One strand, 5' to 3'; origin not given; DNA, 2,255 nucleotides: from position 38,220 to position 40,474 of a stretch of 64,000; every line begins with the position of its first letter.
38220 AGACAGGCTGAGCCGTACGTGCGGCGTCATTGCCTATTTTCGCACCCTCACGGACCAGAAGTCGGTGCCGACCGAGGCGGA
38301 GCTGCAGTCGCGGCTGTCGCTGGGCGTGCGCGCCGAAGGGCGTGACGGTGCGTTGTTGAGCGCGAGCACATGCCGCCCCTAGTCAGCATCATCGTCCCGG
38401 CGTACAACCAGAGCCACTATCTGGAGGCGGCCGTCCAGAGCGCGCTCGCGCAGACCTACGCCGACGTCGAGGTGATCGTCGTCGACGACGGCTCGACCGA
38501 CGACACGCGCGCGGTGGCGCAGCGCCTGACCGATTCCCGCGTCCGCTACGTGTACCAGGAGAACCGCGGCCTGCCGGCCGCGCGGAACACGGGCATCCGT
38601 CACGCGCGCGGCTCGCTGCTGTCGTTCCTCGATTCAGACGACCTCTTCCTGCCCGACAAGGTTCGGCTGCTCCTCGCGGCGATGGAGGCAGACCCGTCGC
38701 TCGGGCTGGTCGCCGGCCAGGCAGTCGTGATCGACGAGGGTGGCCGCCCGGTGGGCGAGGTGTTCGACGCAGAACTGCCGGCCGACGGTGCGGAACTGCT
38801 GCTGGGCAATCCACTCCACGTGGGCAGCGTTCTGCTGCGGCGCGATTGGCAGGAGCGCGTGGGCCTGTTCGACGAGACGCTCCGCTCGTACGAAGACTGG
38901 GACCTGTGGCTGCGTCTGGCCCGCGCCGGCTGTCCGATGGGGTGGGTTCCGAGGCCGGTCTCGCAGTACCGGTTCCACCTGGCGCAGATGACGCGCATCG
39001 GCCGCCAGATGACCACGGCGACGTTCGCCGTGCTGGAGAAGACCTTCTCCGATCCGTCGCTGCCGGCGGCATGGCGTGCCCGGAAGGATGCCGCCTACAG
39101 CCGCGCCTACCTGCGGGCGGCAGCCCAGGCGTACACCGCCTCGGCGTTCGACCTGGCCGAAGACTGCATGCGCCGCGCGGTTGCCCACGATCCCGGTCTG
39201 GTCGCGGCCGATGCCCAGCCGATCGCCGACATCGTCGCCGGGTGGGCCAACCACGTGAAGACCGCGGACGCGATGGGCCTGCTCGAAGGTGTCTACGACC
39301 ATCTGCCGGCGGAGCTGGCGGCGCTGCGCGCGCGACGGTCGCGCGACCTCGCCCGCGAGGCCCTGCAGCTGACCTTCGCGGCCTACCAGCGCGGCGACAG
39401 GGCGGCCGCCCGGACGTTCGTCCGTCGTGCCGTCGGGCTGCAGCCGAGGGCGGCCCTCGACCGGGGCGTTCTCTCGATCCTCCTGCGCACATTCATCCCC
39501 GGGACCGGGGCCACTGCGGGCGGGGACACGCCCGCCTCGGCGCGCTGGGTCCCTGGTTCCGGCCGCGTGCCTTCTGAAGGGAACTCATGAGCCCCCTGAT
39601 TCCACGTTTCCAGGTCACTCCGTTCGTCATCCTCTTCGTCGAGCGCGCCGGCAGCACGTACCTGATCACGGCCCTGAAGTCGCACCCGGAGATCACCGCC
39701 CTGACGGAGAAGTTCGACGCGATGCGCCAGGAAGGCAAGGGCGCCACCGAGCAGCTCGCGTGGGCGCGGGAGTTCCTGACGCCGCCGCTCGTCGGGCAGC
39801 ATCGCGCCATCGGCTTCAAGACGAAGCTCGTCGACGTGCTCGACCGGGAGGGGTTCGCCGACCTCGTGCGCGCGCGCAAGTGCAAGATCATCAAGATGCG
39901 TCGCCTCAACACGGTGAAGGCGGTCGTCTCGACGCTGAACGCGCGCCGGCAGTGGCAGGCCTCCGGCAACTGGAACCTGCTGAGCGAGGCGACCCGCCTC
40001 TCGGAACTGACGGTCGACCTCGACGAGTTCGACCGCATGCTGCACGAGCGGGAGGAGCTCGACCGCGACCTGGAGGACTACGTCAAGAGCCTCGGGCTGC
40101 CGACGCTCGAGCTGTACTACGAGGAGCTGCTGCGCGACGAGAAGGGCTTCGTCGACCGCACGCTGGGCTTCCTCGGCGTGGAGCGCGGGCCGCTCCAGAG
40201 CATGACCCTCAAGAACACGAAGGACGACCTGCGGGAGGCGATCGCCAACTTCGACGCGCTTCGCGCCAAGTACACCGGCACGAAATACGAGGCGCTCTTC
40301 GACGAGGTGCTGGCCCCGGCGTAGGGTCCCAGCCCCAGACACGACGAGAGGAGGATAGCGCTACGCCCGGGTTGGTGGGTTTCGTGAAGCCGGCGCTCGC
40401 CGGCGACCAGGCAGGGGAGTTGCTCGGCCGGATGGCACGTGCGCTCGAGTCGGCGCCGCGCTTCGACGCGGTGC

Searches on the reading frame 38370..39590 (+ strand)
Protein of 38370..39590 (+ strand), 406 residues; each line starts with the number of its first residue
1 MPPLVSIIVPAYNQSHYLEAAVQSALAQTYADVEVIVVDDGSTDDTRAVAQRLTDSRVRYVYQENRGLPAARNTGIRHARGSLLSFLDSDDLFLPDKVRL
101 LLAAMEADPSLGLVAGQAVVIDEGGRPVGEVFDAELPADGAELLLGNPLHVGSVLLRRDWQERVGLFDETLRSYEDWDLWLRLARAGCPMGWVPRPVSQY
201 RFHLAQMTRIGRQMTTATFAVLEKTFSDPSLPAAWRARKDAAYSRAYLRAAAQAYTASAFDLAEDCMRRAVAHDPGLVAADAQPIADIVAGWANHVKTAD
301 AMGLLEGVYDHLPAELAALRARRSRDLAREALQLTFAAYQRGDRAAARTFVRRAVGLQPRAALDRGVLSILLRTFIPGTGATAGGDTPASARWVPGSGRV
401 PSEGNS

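Call 5: search_protein_families(library=pfam, proteins=[window:38370-39590:+])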
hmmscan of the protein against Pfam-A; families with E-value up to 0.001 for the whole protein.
window:38370-39590:+ (406 aa): 6 families
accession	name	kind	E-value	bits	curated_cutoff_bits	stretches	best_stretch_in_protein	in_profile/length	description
PF00535.33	Glycos_transf_2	-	4.4e-37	128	23.3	1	6-124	1-122/168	Glycosyl transferase family 2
PF10111.15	Glyco_tranf_2_2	-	5.7e-19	69.1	27.3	2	7-103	2-104/276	Glycosyltransferase like family 2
PF13641.12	Glyco_tranf_2_3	-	1.5e-18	68.1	27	1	2-207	1-209/230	Glycosyltransferase like family 2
PF13632.12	Glyco_trans_2_3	-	4.7e-09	36.8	27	1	86-222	4-144/198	Glycosyl transferase family group 2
PF13704.12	Glyco_tranf_2_4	-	0.00024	22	27.5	1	13-95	2-86/98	Glycosyl transferase family 2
PF07219.19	HemY_N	-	0.00084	19.9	31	0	311-361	42-92/107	HemY protein N-terminus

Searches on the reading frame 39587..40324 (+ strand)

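Call 5: search_protein_families(library=pfam, proteins=[window:39587-40324:+])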
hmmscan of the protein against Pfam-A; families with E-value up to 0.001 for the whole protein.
window:39587-40324:+ (245 aa): 2 families
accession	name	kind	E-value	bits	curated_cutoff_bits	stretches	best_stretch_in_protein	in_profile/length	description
PF13469.12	Sulfotransfer_3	-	3e-08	34.6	27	0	12-47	1-36/216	Sulfotransferase family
PF09037.16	Sulphotransf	-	0.00062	19.8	22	0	99-206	113-222/244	Stf0 sulphotransferase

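Call 34: search_protein_families(library=ncbifam, proteins=[window:39587-40324:+], max_evalue=0.00001)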
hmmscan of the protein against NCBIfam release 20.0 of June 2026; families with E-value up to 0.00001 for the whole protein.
window:39587-40324:+ (245 aa): 0 families
